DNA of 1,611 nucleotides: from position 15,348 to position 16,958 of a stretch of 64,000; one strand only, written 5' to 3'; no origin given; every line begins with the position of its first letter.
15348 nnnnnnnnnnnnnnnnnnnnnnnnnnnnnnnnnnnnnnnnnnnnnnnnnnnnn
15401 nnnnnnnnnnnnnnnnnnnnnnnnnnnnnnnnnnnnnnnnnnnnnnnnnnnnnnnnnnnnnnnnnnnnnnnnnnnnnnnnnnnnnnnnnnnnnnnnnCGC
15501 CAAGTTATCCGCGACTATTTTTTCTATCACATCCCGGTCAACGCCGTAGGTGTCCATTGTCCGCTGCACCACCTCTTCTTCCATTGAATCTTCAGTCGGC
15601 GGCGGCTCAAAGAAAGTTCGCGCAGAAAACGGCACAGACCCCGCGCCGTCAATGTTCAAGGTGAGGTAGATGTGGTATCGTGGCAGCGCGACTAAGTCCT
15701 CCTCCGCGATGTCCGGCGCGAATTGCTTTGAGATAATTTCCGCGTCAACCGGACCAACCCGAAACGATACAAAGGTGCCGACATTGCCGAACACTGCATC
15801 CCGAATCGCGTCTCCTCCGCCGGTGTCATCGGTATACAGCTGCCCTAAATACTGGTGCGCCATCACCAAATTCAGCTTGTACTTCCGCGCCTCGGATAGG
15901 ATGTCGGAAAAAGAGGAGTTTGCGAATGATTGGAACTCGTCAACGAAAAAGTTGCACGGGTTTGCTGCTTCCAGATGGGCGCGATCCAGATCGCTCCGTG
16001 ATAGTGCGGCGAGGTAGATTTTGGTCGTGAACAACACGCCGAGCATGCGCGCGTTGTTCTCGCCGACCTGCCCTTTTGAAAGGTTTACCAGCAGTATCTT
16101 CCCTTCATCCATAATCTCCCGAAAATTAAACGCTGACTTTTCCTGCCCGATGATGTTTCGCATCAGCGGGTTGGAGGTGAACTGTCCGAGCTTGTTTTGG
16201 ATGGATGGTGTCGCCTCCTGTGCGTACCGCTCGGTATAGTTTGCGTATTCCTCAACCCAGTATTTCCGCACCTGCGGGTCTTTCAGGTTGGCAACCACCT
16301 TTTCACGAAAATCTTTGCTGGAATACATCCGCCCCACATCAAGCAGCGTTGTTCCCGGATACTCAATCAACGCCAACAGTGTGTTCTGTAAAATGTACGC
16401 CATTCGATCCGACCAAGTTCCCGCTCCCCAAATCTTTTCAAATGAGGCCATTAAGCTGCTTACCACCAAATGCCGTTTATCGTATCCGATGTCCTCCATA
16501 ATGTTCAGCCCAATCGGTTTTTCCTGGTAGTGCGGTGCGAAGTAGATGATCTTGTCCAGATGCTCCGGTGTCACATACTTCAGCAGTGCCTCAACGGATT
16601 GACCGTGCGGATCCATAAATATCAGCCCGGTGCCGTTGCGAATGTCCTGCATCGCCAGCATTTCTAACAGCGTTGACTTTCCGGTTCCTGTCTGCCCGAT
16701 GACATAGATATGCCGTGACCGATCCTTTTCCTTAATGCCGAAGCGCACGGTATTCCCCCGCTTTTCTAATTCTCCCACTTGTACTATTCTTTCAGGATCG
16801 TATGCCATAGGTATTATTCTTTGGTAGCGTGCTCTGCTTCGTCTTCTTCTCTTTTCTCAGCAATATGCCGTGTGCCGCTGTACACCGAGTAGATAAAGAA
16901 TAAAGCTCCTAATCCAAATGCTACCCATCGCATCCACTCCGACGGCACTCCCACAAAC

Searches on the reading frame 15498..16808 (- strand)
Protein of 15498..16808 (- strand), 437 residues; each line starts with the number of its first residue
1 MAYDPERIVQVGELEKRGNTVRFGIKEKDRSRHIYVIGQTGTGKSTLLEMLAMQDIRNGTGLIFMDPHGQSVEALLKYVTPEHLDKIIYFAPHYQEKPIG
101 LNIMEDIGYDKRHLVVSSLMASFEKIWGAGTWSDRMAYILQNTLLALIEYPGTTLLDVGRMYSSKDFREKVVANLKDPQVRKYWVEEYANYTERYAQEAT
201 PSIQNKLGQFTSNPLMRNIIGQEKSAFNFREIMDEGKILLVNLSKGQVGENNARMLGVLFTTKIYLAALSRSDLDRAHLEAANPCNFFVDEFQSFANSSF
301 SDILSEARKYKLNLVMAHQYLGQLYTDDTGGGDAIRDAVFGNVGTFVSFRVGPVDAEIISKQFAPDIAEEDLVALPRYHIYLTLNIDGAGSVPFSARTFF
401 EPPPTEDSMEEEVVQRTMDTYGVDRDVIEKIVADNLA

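Call 6: find_homologous_proteins(query=window:15498-16808:-, max_evalue=0.001)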
Query window:15498-16808:- (437 aa): 7996 proteins with E <= 0.001 among 8000 candidates; the best 120 are listed.
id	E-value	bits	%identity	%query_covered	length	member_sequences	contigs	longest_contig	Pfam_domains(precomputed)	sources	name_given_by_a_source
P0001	4.2e-256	868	87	100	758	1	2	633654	PF10412.16,PF01935.24,PF13401.13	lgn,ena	-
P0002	9.1e-234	794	95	85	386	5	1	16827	PF10412.16,PF01935.24,PF13401.13,PF02534.21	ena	-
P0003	9.8e-229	778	76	100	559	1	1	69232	PF10412.16,PF01935.24,PF13401.13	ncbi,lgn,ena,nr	ncbi:MAG: type IV secretion system DNA-binding domain-containing protein [Candidatus Kaiserbacteria 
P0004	5.7e-227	772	75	100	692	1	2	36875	PF01935.24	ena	-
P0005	1.4e-226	770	75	100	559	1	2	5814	PF10412.16,PF01935.24,PF13401.13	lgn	-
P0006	6.4e-225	765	76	100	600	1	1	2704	PF10412.16,PF01935.24,PF02534.21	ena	-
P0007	3.4e-223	759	74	100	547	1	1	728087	PF10412.16,PF01935.24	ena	-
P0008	2.0e-222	757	74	100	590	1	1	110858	PF01935.24,PF02534.21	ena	-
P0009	1.6e-221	754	76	100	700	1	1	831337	PF10412.16,PF01935.24,PF13401.13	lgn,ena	-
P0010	2.2e-219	747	74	100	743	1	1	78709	PF10412.16,PF01935.24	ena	-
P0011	5.8e-219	745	75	100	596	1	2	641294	PF10412.16,PF01935.24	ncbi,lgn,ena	-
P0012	1.1e-216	738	74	100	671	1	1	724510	PF10412.16,PF01935.24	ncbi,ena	-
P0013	9.1e-216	735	75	100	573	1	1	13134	PF10412.16,PF01935.24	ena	-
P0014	8.9e-214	728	73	100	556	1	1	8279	PF10412.16,PF01935.24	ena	-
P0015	5.4e-211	719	73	99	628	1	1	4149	PF10412.16,PF01935.24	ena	-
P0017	2.3e-193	661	66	99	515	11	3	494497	PF10412.16,PF01935.24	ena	-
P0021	1.6e-173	596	61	98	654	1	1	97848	PF10412.16,PF01935.24,PF02534.21,PF12696.14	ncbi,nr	ncbi:MAG: type IV secretion system DNA-binding domain-containing protein [Alphaproteobacteria bacter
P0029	2.3e-162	559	57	100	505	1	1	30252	PF10412.16,PF01935.24,PF12696.14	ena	-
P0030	4.6e-160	551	57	99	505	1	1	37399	PF10412.16,PF01935.24,PF12696.14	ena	-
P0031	1.0e-159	550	58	95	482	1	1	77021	PF10412.16,PF01935.24,PF13401.13,PF02534.21,PF12696.14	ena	-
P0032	1.7e-159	550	59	98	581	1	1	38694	PF02534.21,PF12696.14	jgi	-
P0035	2.8e-158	546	57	99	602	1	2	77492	PF10412.16,PF02534.21,PF12696.14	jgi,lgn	jgi:hypothetical protein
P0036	3.5e-158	545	59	98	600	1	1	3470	PF10412.16,PF02534.21,PF12696.14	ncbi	-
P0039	9.9e-158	544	58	98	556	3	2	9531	PF10412.16,PF01935.24,PF02534.21,PF12696.14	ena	-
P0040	1.2e-157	543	58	99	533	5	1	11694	PF10412.16,PF02534.21,PF12696.14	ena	-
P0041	1.3e-157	543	58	99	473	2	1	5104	PF10412.16,PF01935.24,PF02534.21,PF12696.14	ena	-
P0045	3.1e-157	542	58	98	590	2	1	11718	PF10412.16,PF01935.24,PF02534.21,PF12696.14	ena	-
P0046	4.5e-157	542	57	99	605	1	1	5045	PF10412.16,PF12696.14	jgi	jgi:energy-coupling factor transporter ATP-binding protein EcfA2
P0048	5.6e-157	541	58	99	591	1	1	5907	PF10412.16,PF01935.24,PF12696.14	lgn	-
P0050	6.1e-157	541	59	97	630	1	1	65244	PF10412.16,PF12696.14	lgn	-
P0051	6.2e-157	541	57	100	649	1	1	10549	PF10412.16,PF01935.24,PF12696.14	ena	-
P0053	6.8e-157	541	57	100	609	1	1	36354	PF10412.16,PF01935.24,PF12696.14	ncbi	-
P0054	7.7e-157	541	57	100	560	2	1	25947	PF10412.16,PF01935.24,PF02534.21,PF12696.14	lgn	-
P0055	8.3e-157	541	57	99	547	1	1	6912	PF10412.16,PF02534.21,PF12696.14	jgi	jgi:hypothetical protein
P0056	8.7e-157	541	58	99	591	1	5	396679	PF10412.16,PF01935.24,PF02534.21,PF12696.14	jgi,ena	-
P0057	9.3e-157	541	57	99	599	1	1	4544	PF10412.16,PF01935.24,PF12696.14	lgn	-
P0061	1.5e-156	540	58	97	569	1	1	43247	PF10412.16,PF01935.24,PF12696.14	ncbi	-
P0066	2.4e-156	539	58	99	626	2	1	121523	PF10412.16,PF01935.24,PF12696.14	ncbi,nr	ncbi:MAG: hypothetical protein JWM39_810 [Parcubacteria group bacterium]|nr:hypothetical protein [Pa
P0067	2.5e-156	539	57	99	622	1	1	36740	PF10412.16,PF02534.21,PF12696.14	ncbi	-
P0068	2.6e-156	539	58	99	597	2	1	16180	PF10412.16,PF01935.24,PF02534.21,PF12696.14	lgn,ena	-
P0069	2.7e-156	539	58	99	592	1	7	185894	PF10412.16,PF12696.14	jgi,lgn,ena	-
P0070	2.9e-156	539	58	99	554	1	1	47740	PF10412.16,PF02534.21,PF12696.14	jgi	jgi:energy-coupling factor transporter ATP-binding protein EcfA2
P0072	3.5e-156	539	57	99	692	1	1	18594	PF10412.16,PF01935.24,PF02534.21,PF12696.14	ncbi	-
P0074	3.8e-156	539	57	99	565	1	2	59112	PF10412.16,PF01935.24,PF02534.21,PF12696.14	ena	-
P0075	4.3e-156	538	57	98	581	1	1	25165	PF10412.16,PF01935.24,PF02534.21,PF12696.14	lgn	-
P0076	4.6e-156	538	56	99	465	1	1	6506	PF10412.16,PF02534.21,PF12696.14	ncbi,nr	ncbi:type IV secretion system DNA-binding domain-containing protein, partial [Patescibacteria group 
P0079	5.7e-156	538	57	99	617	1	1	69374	PF10412.16,PF02534.21,PF12696.14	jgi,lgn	-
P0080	6.1e-156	538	57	99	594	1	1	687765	PF10412.16,PF02534.21,PF12696.14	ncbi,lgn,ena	-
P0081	6.4e-156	538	56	99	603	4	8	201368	PF10412.16,PF02534.21,PF12696.14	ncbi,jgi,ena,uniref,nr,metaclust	ncbi:hypothetical protein A2419_01085 [Candidatus Adlerbacteria bacterium RIFOXYC1_FULL_48_26]|unire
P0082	6.7e-156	538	58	99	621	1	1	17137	PF10412.16,PF02534.21,PF12696.14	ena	-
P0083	6.7e-156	538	58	99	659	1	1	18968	PF10412.16,PF12696.14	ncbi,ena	-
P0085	8.1e-156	537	58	99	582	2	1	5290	PF10412.16,PF12696.14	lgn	-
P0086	8.2e-156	537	57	99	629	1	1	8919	PF10412.16,PF12696.14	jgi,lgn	jgi:hypothetical protein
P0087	9.2e-156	537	58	98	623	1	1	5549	PF10412.16,PF12696.14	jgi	jgi:hypothetical protein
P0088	9.6e-156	537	56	99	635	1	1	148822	PF10412.16,PF02534.21,PF12696.14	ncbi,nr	ncbi:type IV secretion system DNA-binding domain-containing protein [Patescibacteria group bacterium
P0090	1.1e-155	537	57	99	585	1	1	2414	PF10412.16,PF01935.24,PF02534.21,PF12696.14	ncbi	-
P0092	1.1e-155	537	57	99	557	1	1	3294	PF10412.16,PF02534.21,PF12696.14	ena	-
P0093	1.2e-155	537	56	99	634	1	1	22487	PF10412.16,PF01935.24,PF12696.14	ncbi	-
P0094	1.2e-155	537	57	99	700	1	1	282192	PF10412.16,PF01935.24,PF12696.14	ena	-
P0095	1.2e-155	537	57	99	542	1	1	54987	PF10412.16,PF02534.21,PF12696.14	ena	-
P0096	1.2e-155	537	56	100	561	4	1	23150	PF10412.16,PF02534.21,PF12696.14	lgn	-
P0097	1.3e-155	537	57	99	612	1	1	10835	PF10412.16,PF02534.21,PF12696.14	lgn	-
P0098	1.5e-155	537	57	99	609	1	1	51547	PF10412.16,PF02534.21,PF12696.14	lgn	-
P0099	1.6e-155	536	58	99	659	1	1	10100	PF10412.16,PF12696.14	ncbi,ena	-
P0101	1.6e-155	536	56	100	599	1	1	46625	PF10412.16,PF02534.21,PF12696.14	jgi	jgi:hypothetical protein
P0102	1.6e-155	536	57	98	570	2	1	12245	PF10412.16,PF12696.14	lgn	-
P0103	1.8e-155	536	57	98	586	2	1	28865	PF10412.16,PF12696.14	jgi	jgi:energy-coupling factor transporter ATP-binding protein EcfA2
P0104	1.9e-155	536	57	99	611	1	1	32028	PF10412.16,PF01935.24,PF12696.14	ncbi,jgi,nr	ncbi:MAG: hypothetical protein AB202_03825 [Parcubacteria bacterium C7867-007]|nr:MAG: hypothetical 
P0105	1.9e-155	536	57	99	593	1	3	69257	PF10412.16,PF01935.24,PF02534.21,PF12696.14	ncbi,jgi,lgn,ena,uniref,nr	ncbi:hypothetical protein A2392_03300 [Candidatus Kaiserbacteria bacterium RIFOXYB1_FULL_46_14]|unir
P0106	1.9e-155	536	58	97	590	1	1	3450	PF10412.16,PF01935.24,PF12696.14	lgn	-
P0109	2.3e-155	536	57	99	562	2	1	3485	PF10412.16,PF12696.14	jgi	-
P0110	2.4e-155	536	57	99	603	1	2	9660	PF10412.16,PF01935.24,PF02534.21,PF12696.14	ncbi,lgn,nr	ncbi:hypothetical protein EXS57_02840 [Candidatus Kaiserbacteria bacterium]|nr:hypothetical protein 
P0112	3.0e-155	536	58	99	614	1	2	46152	PF10412.16,PF12696.14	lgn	-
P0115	3.1e-155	536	56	99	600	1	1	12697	PF10412.16,PF01935.24,PF12696.14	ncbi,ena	-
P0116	3.1e-155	535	57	99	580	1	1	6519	PF10412.16,PF01935.24,PF12696.14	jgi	jgi:hypothetical protein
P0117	3.2e-155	535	58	99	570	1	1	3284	PF10412.16,PF12696.14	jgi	jgi:energy-coupling factor transporter ATP-binding protein EcfA2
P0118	3.2e-155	535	57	99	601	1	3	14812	PF10412.16,PF02534.21,PF12696.14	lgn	-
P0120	3.5e-155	535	57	99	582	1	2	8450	PF10412.16,PF01935.24,PF02534.21,PF12696.14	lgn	-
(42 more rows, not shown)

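Call 7: search_solved_structures(query=window:15498-16808:-, max_evalue=1, show_alignments=2)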
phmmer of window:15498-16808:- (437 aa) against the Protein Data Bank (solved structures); distinct sequences matched with E-value up to 1: 14.
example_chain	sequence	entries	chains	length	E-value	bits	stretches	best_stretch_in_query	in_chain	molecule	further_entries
1gl6_A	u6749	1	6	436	0.00012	24.6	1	29-73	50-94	ATPASE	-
1e9r_A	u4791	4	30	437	0.00012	24.5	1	29-73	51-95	CONJUGAL TRANSFER PROTEIN TRWB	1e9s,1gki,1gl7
4d2i_A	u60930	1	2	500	0.0048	19.3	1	6-79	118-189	HERA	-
6sz9_A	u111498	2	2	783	0.29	13.4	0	20-71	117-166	IcmO (DotL)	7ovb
8ipt_C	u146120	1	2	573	0.33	13.2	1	29-78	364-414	ABC transporter, CydDC cysteine exporter (CydDC-E) family, permease/ATP-binding protein Cy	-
8ips_A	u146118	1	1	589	0.34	13.2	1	29-78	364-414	ABC transporter, CydDC cysteine exporter (CydDC-E) family, permease/ATP-binding protein Cy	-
9x1l_A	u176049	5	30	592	0.49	12.6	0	24-77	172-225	DNA helicase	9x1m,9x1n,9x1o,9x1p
7zdr_C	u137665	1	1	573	0.58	12.4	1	29-78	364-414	ATP-binding/permease protein CydC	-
7zd5_C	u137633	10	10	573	0.58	12.4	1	29-78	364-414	ATP-binding/permease protein CydC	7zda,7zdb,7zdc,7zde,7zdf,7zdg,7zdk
7zds_C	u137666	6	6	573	0.58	12.4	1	29-78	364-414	ATP-binding/permease protein CydC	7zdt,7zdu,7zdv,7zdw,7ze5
9tby_C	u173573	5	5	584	0.59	12.4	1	29-78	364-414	Glutathione/L-cysteine transport system ATP-binding/permease protein CydC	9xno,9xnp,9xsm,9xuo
6o1w_A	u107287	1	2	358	0.6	12.3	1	18-78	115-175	DNA translocase coupling protein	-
6o1x_A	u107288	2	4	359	0.61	12.3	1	18-78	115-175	DNA translocase coupling protein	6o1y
6o1z_A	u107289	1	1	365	0.62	12.3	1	18-78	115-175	DNA translocase coupling protein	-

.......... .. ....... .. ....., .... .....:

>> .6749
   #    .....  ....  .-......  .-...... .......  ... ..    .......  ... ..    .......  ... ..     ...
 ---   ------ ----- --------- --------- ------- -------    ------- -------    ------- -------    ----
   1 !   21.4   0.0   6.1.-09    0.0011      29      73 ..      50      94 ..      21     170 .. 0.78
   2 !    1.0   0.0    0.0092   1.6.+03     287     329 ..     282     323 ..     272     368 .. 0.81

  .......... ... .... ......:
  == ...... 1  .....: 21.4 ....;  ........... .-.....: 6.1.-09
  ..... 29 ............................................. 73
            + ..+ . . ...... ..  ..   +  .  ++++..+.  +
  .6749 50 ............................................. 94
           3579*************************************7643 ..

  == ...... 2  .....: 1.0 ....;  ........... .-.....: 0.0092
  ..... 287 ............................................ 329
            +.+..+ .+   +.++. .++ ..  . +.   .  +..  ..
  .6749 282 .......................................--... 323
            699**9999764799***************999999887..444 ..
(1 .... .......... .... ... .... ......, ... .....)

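Call 12: find_encoding_contigs(protein=P0001, flank=8000, max_places=2)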
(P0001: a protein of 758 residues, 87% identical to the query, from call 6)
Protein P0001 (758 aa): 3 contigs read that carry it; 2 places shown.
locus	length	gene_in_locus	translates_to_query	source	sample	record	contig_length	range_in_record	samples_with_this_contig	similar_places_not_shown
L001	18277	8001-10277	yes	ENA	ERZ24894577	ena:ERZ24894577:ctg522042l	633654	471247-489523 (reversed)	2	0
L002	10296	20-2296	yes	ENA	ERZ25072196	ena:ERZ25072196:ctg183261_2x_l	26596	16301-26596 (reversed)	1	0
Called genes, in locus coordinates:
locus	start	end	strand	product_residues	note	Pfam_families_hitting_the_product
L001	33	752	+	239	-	PF07963:N_methyl (weak)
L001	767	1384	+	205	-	-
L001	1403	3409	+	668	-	PF22745:Nlig-Ia, PF01653:DNA_ligase_aden, PF03120:OB_DNA_ligase, PF12826:HHH_2, PF14520:HHH_5, PF00533:BRCT, PF12738:PTCB-BRCT (faint)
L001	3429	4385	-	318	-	-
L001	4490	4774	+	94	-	PF02686:GatC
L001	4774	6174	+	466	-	PF01425:Amidase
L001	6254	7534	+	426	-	-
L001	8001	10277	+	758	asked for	PF01935:DUF87 (weak), PF10412:TrwB_AAD_bind (weak), PF13401:AAA_22 (faint)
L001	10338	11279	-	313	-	PF00890:FAD_binding_2 (faint), PF01134:GIDA (faint), PF03486:HI0933_like (faint), PF07992:Pyr_redox_2, PF12831:FAD_oxidored (weak), PF13738:Pyr_redox_3, PF00070:Pyr_redox (weak)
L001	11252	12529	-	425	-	PF00091:Tubulin, PF12327:FtsZ_C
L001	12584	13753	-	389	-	PF11104:PilM_2, PF14450:FtsA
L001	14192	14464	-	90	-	-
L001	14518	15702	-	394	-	-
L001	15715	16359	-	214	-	PF10502:Peptidase_S26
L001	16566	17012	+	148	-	PF01195:Pept_tRNA_hydro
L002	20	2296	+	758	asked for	PF01935:DUF87 (weak), PF10412:TrwB_AAD_bind (weak), PF13401:AAA_22 (faint)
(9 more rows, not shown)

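Call 13: find_encoding_contigs(protein=P0080, flank=8000, max_places=2)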
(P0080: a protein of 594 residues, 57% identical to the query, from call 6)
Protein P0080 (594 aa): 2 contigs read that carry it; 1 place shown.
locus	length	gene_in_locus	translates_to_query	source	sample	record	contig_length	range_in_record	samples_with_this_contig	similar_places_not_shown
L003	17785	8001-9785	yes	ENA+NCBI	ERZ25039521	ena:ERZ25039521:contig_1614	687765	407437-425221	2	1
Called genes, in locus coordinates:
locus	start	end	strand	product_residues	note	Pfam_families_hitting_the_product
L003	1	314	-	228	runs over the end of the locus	PF00696:AA_kinase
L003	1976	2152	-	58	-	-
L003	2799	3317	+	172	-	PF14343:PrcB_C (weak)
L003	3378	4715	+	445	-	PF21799:MurD-like_N (weak), PF08245:Mur_ligase_M, PF02875:Mur_ligase_C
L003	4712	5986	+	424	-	PF01225:Mur_ligase, PF08245:Mur_ligase_M, PF02875:Mur_ligase_C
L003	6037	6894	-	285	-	-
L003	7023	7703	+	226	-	PF00590:TP_methylase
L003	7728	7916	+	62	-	-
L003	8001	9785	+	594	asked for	PF02534:T4SS-DNA_transf (weak), PF10412:TrwB_AAD_bind, PF12696:TraG-D_C (weak)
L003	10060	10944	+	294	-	PF01073:3Beta_HSD (weak), PF01370:Epimerase, PF02719:Polysacc_synt_2 (weak), PF04321:RmlD_sub_bind, PF16363:GDP_Man_Dehyd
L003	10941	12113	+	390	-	PF13439:Glyco_transf_4, PF20706:GT4-conflict, PF00534:Glycos_transf_1, PF13692:Glyco_trans_1_4, PF13524:Glyco_trans_1_2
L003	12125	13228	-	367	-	-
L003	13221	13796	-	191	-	-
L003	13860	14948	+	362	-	PF13579:Glyco_trans_4_4 (faint), PF13439:Glyco_transf_4 (weak), PF13524:Glyco_trans_1_2 (faint), PF00534:Glycos_transf_1, PF13692:Glyco_trans_1_4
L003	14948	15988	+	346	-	PF13439:Glyco_transf_4, PF13579:Glyco_trans_4_4, PF20706:GT4-conflict, PF00534:Glycos_transf_1, PF13692:Glyco_trans_1_4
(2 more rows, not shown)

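Call 14: find_encoding_contigs(protein=P0017, flank=8000, max_places=2)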
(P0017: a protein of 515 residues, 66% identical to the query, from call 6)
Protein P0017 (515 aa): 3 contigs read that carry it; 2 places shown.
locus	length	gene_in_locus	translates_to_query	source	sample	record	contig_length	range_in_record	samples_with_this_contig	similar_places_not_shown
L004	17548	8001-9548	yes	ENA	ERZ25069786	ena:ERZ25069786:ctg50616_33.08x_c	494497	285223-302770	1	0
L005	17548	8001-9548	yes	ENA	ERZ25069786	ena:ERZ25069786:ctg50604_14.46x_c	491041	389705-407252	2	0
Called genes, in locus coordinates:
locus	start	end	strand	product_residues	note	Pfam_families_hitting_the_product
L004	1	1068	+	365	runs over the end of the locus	PF01098:FTSW_RODA_SPOVE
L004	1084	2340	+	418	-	PF21760:SecD_1st, PF22599:SecDF_P1_head, PF02355:SecD_SecF_C, PF03176:MMPL (weak)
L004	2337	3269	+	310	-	PF02355:SecD_SecF_C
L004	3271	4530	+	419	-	PF00675:Peptidase_M16, PF05193:Peptidase_M16_C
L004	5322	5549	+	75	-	-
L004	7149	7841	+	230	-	PF00590:TP_methylase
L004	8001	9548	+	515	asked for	PF01935:DUF87 (weak), PF10412:TrwB_AAD_bind (faint)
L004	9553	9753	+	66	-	-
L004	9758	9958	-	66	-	-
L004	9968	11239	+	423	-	PF01555:N6_N4_Mtase, PF01170:UPF0020 (faint), PF08241:Methyltransf_11 (faint), PF01555:N6_N4_Mtase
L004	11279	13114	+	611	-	PF04851:ResIII, PF10593:Z1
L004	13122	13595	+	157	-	-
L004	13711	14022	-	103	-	-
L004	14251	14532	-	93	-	-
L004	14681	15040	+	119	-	PF12643:MazG-like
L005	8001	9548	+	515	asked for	PF01935:DUF87 (weak), PF10412:TrwB_AAD_bind (faint)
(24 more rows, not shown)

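Call 67: search_protein_families(library=padloc, proteins=[window:15498-16808:-], max_evalue=0.01)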
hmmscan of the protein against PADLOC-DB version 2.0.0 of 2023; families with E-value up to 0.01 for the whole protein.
window:15498-16808:- (437 aa): 8 families
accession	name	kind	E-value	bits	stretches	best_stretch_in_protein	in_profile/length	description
PDLC04140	mad8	-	3.2e-14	51.1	1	18-381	13-285/314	mads_8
PDLC04103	HerA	-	1.9e-07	27.8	1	28-70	169-211/579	-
PDLC02422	PprDinG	-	0.00022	17.5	1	22-78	187-240/930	-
PDLC00274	PtuA1|PtuA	-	0.00023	18.5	1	33-215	36-227/438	AAA ATPase domain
PDLC01055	HerA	-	0.00023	18.1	1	31-70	157-198/532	Type III coevolved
PDLC04105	HerA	-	0.00035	17.3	1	31-70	166-206/576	-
PDLC02684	DndH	-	0.007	11.9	0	9-58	1343-1394/1715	DndH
PDLC03841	LeoBC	-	0.0094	13.1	1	34-63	80-98/601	-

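Call 68: search_protein_families(library=phrogs, proteins=[window:15498-16808:-], max_evalue=0.01)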
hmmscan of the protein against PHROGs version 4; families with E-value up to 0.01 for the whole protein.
window:15498-16808:- (437 aa): 4 families
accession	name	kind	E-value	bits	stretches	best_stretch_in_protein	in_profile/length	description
phrog_5156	-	unknown function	2.9e-55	188.7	1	12-430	391-802/824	-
phrog_7035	-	unknown function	1e-12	48.2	2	27-77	207-259/969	-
phrog_2666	-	head and packaging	7.4e-06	25.9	1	29-73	319-363/555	terminase large subunit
phrog_293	-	moron, auxiliary metabolic gene and host takeover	0.002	17.2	1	33-64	165-195/1058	ABC transporter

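Call 69: search_dna_similar(query=window:15498-16808:-, collection=phages, mode=protein, max_rows=25, max_evalue=0.00001)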
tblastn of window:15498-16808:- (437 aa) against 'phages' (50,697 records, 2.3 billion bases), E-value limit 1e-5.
Records with a match: 38; places in all: 38; records where one place covers at least 80% of the query: 35.
Best place of each record, by identity: <60% 38.
By first word of the organism name: Bacillus 32; Geobacillus 2; Lysinibacillus 2; Brevibacillus 1; Microcystis 1.
By host as written in the record: Bacillus subtilis 7; Bacillus subtilis BEST7003 6; Bacillus cereus 4; Bacillus megaterium str. ATCC 43725 2; Bacillus cereus HER1399 2; Bacillus cereus BGSC 6E1 2; Bacillus subtilis Delta6 2; Geobacillus stearothermophilus 2184 2; and 9 more.
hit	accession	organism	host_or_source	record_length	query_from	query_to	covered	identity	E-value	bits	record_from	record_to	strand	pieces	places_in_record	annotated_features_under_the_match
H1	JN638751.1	Bacillus phage G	Bacillus megaterium str. ATCC 43725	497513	36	403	84%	26.7%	1e-34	142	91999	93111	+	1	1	156: gp156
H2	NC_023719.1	Bacillus phage G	Bacillus megaterium str. ATCC 43725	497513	36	403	84%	26.7%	1e-34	142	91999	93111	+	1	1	156: gp156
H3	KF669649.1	Bacillus phage CampHawk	Bacillus subtilis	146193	36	399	83%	26.5%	9e-17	89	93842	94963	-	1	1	hypothetical protein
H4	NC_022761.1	Bacillus phage CampHawk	Bacillus subtilis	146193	36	399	83%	26.5%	9e-17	89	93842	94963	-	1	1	hypothetical protein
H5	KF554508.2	Bacillus phage CP-51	Bacillus cereus HER1399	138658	36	402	84%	26.0%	4e-22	105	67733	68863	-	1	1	hypothetical protein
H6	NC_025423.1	Bacillus phage CP-51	Bacillus cereus HER1399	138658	36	402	84%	26.0%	4e-22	105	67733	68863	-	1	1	hypothetical protein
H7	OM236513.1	Bacillus phage SP82G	Bacillus subtilis BEST7003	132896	36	399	83%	26.0%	5e-16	87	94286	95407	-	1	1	hypothetical protein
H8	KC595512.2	Bacillus phage JL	Bacillus cereus BGSC 6E1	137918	36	402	84%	25.7%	7e-22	104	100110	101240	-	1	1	lipid A export ATP-binding/permease protein Msb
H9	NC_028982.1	Bacillus phage JL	Bacillus cereus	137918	36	402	84%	25.7%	7e-22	104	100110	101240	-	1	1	lipid A export ATP-binding/permease protein Msb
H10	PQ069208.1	Bacillus phage S4-1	Bacillus sp. S4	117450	36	402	84%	25.2%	5e-22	105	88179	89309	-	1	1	record has no annotation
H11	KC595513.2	Bacillus phage Shanette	Bacillus cereus BGSC 6E1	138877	36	402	84%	25.2%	3e-21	102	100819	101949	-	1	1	hypothetical protein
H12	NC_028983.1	Bacillus phage Shanette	Bacillus cereus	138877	36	402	84%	25.2%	3e-21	102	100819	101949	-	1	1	hypothetical protein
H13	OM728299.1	Bacillus phage vB_BsuM-Goe19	Bacillus subtilis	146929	36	388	81%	26.2%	1e-15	86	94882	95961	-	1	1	hypothetical protein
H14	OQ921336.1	Bacillus phage SPO1L1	Bacillus subtilis BEST7003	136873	36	399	83%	25.2%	5e-17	90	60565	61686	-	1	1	hypothetical protein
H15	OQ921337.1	Bacillus phage SPO1L2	Bacillus subtilis BEST7003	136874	36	399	83%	25.2%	5e-17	90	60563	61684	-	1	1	hypothetical protein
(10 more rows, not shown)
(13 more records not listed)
